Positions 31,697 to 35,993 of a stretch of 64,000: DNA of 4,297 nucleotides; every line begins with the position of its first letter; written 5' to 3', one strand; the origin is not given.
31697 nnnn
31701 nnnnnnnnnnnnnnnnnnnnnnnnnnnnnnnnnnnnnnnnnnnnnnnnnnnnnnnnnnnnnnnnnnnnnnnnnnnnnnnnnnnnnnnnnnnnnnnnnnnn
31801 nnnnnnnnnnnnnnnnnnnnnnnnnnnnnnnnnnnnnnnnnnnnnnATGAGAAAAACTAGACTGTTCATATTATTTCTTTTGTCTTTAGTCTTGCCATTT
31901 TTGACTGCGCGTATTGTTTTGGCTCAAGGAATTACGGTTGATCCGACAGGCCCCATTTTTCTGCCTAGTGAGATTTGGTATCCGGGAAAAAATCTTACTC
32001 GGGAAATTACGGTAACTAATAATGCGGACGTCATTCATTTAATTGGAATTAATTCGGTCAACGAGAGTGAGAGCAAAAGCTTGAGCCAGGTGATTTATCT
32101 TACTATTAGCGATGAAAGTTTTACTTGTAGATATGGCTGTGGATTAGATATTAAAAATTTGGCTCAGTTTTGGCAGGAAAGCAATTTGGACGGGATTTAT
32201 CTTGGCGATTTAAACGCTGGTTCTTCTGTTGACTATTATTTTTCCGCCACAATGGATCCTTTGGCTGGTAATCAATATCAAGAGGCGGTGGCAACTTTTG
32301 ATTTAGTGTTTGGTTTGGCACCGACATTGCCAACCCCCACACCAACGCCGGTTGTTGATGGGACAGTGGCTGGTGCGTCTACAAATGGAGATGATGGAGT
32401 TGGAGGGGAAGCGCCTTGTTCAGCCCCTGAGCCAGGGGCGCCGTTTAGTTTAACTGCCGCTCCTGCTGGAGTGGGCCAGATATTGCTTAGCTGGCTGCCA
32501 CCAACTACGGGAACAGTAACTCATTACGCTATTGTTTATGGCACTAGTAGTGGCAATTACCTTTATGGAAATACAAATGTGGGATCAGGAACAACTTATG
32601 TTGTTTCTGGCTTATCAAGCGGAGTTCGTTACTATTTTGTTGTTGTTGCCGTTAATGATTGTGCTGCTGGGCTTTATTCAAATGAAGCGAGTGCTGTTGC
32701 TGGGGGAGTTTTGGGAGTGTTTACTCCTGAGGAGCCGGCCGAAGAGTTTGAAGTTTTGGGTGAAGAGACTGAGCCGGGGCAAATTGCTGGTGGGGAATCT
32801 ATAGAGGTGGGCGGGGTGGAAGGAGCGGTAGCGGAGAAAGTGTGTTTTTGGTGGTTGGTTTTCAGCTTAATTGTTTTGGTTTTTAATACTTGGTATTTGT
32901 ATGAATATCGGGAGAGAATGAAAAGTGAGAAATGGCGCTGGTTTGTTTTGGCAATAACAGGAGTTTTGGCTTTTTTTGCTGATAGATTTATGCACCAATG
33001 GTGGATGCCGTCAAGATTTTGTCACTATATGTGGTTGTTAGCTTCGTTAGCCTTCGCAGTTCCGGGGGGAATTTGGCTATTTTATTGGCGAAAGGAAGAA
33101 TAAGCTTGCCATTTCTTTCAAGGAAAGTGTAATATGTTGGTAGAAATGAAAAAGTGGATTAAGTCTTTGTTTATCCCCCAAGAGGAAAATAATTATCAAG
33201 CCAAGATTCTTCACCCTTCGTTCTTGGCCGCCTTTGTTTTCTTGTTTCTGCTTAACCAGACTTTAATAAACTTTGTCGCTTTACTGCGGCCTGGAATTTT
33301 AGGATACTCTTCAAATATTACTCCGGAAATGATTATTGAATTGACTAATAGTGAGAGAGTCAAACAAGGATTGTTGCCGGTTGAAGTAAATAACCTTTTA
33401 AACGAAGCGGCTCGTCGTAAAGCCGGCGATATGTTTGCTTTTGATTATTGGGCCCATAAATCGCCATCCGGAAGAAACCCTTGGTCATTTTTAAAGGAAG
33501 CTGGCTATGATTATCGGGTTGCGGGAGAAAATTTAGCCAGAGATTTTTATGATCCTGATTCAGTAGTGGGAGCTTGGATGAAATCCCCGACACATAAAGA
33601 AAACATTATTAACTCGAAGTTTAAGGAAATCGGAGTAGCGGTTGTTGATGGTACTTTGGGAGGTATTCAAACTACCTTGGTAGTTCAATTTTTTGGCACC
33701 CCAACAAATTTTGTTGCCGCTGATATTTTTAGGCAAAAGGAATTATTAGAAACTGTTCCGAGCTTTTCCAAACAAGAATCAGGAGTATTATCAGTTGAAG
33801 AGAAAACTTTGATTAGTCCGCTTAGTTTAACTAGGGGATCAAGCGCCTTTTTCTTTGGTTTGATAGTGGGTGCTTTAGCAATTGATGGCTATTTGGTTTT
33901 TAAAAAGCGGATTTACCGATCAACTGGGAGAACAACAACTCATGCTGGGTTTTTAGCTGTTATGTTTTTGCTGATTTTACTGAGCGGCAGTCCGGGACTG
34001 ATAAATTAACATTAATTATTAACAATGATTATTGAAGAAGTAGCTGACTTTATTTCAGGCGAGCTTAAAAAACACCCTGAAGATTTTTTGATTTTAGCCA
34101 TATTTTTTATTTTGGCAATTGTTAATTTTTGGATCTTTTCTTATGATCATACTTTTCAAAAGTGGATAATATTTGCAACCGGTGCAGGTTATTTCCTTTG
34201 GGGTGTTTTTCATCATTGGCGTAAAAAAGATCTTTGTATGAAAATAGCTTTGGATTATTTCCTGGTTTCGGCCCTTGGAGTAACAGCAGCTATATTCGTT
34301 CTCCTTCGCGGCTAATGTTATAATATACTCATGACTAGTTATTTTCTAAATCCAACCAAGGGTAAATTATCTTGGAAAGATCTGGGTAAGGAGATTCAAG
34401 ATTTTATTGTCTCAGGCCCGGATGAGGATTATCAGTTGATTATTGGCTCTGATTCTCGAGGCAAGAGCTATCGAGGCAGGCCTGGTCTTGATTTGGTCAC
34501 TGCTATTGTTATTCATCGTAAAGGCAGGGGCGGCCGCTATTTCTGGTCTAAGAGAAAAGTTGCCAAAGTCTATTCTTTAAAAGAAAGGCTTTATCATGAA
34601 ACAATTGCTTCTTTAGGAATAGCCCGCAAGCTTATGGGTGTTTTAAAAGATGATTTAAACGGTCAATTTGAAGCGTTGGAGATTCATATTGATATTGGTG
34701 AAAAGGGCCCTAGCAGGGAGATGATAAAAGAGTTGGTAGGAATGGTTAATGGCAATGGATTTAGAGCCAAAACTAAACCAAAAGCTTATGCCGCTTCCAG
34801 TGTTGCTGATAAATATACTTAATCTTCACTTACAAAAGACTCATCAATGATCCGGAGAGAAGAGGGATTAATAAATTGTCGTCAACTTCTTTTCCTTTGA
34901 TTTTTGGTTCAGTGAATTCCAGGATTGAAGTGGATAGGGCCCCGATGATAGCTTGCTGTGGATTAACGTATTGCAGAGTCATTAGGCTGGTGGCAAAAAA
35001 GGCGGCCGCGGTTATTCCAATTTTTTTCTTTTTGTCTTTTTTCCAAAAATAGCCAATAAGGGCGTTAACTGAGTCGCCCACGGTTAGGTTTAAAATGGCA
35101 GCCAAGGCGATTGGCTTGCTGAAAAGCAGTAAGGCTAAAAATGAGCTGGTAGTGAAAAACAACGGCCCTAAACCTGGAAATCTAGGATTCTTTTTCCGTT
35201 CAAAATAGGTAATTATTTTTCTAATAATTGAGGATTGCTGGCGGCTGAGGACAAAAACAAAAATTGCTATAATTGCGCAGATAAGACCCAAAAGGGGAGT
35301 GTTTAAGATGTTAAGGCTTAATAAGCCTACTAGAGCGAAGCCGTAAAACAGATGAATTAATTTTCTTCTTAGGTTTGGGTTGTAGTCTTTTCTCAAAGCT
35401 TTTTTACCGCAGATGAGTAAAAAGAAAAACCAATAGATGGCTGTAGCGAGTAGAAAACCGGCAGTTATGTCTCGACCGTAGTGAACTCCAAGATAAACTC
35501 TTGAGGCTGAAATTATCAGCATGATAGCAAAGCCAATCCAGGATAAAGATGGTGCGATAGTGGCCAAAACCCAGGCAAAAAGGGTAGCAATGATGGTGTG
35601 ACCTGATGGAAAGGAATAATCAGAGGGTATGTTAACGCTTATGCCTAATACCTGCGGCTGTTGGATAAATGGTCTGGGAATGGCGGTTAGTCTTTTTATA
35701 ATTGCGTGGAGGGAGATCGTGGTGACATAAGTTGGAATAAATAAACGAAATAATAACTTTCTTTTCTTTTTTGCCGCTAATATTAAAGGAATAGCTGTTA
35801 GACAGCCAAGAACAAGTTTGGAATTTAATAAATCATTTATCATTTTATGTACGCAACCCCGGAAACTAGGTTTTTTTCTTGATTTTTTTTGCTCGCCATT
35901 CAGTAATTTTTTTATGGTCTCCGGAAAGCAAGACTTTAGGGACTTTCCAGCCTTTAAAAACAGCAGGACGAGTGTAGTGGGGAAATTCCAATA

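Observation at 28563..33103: TasA/camelysin-like, SipW signal peptidase and large surface protein operon (putative fibre/matrix system)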

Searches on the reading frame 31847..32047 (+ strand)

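Call 5: search_protein_families(library=ncbifam, proteins=[window:31847-32047:+], max_evalue=10)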
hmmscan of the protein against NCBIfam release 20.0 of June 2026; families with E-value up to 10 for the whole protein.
seq(67 aa): 1 family
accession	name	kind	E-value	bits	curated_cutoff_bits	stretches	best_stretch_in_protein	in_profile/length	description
TIGR04090.1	exp_by_SipW_IV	subfamily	0.042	13.6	60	1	38-62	46-70/241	BsaA family SipW-dependent biofilm matrix protein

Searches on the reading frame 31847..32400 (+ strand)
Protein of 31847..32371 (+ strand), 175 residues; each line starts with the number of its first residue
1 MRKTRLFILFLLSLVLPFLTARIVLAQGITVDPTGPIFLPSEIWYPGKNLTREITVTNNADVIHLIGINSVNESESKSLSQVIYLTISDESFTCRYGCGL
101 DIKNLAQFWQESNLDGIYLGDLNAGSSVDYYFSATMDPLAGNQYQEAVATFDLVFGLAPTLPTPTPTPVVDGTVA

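Call 6: search_protein_families(library=pfam, proteins=[window:31847-32400:+], max_evalue=10)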
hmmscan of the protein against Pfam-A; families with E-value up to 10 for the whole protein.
window:31847-32400:+ (184 aa): 2 families
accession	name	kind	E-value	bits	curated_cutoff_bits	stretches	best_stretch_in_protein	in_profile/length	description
PF22658.2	YycE-like_N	-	0.088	13.1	27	1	96-121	17-42/52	YycE-like N-terminal domain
PF07086.17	Jagunal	-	0.3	11.6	25.4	1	62-115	90-143/187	Jagunal, ER re-organisation during oogenesis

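Call 43: find_homologous_proteins(query=window:31847-32371:+, max_evalue=0.001)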
Query window:31847-32371:+ (175 aa): 1 proteins with E <= 0.001 among 174 candidates.
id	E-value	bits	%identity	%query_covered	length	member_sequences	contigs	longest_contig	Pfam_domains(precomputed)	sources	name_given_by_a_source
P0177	1.1e-15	76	33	69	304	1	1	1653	-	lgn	-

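Call 65: predict_structure(alignment_id=A4)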
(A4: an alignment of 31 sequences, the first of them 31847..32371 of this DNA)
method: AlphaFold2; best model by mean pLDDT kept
length: 175 residues; sequences in the alignment: 31
mean_pLDDT: 75.1   pTM: 0.65
mean pLDDT of the five models: 75.1, 74.4, 71.5, 69.1, 68.1
residues with pLDDT >= 90: 31; 70-90: 77; 50-70: 58; < 50: 9
segments of 3 or more residues with pLDDT < 50: 92-99
pLDDT, mean of each block of 10 residues (from residue 1): 61 56 74 79 88 91 85 72 85 46 64 68 92 92 85 77 71 57
secondary structure, 60 per line:
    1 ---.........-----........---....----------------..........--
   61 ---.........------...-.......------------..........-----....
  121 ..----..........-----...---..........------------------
elements in order: H4-12 E18-25 E29-32 E49-58 E64-72 E83-89 E102-105 H106-111 E117-122 E127-136 E148-157

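Call 68: fold_search(model_id=the predicted structure, library=pdb)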
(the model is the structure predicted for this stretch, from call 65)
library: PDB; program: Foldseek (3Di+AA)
matches with E <= 10: 1361; with E <= 0.001: 7
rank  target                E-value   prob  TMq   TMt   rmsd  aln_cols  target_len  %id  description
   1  2m5g_MODEL_1_A        3.0e-04  1.00  0.42  0.45   5.7       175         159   12  Solution structure of FimA wt (released 2013-11-13)
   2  6r7e                  4.3e-04  1.00  0.39  0.41   6.0       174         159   11  N-terminally reversed variant of FimA E. coli with alanine insertion at position 20 (released 2020-05-06)
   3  5nkt                  4.8e-04  1.00  0.41  0.45   5.8       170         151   10  FimA wt from E. coli (released 2018-05-16)
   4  6erj_B                5.1e-04  1.00  0.42  0.45   5.2       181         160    7  Self-complemented FimA subunit from Salmonella enterica (released 2019-01-30)
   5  7ueg_A                5.4e-04  1.00  0.40  0.40   7.2       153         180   11  Cryo-EM of bundling pili from Pyrobaculum calidifontis (released 2022-06-29)
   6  8aur_A                6.9e-04  1.00  0.48  0.38   6.4       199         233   15  Cryo-EM structure of a TasA fibre (released 2022-11-30)
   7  6r74                  6.9e-04  0.99  0.36  0.39   6.8       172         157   12  N-terminally reversed variant of FimA E. coli (released 2020-05-06)
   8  5lp9                  1.1e-03  0.99  0.38  0.40   6.8       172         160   10  FimA wt from S. flexneri (released 2017-12-20)
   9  6erj_A                1.2e-03  1.00  0.43  0.46   5.2       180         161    7  Self-complemented FimA subunit from Salmonella enterica (released 2019-01-30)
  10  7pnb_A                1.5e-03  0.99  0.39  0.37   8.1       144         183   13  Sulfolobus acidocaldarius 0406 filament. (released 2022-09-14)
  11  7fe5_A                4.3e-03  0.99  0.35  0.33  11.5       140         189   14  AvmM Catalyzes Macrocyclization in Alchivemycin A Biosynthesis (released 2021-09-01)
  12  3ml6_D                5.5e-03  0.54  0.26  0.15  22.1       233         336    8  a complex between Dishevelled2 and clathrin adaptor AP-2 (released 2010-08-11)
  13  6fvi                  6.2e-03  0.93  0.31  0.37  16.5       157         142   10  ASH / PapD-like domain of human CEP192 (PapD-like domain 7) (released 2019-03-20)
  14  3ml6_F                6.2e-03  0.63  0.28  0.16  19.0       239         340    7  a complex between Dishevelled2 and clathrin adaptor AP-2 (released 2010-08-11)
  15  9uuk_A                6.2e-03  0.44  0.24  0.19  22.6       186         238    8  Crystal structure of the mu2 subunit of the clathrin-adaptor protein 2 (AP2) bound to HPV16 E7(residues 22-32; S31E an (released 2025-09-10)
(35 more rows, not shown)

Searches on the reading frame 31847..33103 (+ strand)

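Call 3: search_protein_families(library=pfam, proteins=[window:31847-33103:+], max_evalue=0.1)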
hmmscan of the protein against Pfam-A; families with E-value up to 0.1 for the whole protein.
window:31847-33103:+ (418 aa): 2 families
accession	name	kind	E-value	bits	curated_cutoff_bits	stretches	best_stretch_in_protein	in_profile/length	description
PF00041.27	fn3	-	6.5e-10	39.5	25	1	198-282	2-82/84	Fibronectin type III domain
PF19081.6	Ig_7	-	0.043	14.6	27.3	0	241-273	39-71/84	Ig-like domain CHU_C associated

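Call 4: search_protein_families(library=ncbifam, proteins=[window:31847-33103:+], max_evalue=0.1)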
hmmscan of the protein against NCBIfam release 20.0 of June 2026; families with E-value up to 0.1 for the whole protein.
window:31847-33103:+ (418 aa): 0 families

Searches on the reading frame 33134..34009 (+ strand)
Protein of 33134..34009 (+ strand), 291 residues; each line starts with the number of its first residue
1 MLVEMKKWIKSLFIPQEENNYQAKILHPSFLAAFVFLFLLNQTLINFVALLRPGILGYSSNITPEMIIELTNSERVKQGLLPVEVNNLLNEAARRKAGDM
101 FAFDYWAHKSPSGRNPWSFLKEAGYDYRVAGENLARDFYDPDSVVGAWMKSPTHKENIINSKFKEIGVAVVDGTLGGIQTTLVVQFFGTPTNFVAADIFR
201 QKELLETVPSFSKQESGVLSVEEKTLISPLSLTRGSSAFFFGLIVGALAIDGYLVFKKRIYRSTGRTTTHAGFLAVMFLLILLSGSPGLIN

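Call 3: search_protein_families(library=pfam, proteins=[window:33134-34009:+], max_evalue=0.1)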
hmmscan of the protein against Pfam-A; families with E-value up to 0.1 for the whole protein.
window:33134-34009:+ (291 aa): 1 family
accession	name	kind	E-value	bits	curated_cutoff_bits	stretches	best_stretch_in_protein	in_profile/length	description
PF00188.32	CAP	-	4.9e-17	63.3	21.1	1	69-177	2-109/117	Cysteine-rich secretory protein family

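Call 4: search_protein_families(library=ncbifam, proteins=[window:33134-34009:+], max_evalue=0.1)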
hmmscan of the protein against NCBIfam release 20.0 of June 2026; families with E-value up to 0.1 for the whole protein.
window:33134-34009:+ (291 aa): 2 families
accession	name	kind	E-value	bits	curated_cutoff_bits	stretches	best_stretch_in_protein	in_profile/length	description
TIGR02909.1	spore_YkwD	subfamily_domain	2.1e-33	114.9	171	1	66-179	7-120/127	uncharacterized protein, YkwD family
NF052539.1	DivAsocLipDalA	equivalog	2.7e-13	50.1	200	1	67-184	51-168/169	divisome-associated lipoprotein DalA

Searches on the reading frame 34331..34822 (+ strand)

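Call 76: search_protein_families(library=pfam, proteins=[window:34331-34822:+], max_evalue=0.001)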
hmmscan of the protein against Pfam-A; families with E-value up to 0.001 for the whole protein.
window:34331-34822:+ (163 aa): 1 family
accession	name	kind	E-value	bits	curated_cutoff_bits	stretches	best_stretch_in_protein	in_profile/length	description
PF04308.18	RNaseH_like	-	1.3e-45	155.3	25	1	20-163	4-144/145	Ribonuclease H-like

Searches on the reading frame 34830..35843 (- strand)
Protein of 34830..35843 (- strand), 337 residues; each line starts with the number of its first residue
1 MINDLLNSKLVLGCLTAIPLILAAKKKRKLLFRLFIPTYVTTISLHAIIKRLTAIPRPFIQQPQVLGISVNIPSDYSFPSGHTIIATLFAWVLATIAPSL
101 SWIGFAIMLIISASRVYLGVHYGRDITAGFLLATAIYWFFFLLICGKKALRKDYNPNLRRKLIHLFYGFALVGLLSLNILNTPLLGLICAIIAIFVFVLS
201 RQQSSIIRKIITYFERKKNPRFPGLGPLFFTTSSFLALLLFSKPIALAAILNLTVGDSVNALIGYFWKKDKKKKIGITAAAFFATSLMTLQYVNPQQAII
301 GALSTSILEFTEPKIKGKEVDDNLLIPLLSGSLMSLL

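Call 76: search_protein_families(library=pfam, proteins=[window:34830-35843:-], max_evalue=0.001)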
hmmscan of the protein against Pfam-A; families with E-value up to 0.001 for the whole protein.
window:34830-35843:- (337 aa): 3 families
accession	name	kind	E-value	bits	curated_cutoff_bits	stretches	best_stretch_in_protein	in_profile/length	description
PF01569.27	PAP2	-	5e-17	62.3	27.2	1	39-143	9-124/130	PAP2 superfamily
PF14378.12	PAP2_3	-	5.3e-10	39.9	27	1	76-138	125-189/190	PAP2 superfamily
PF14360.12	PAP2_C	-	0.00012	23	27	1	80-139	8-71/74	PAP2 superfamily C-terminal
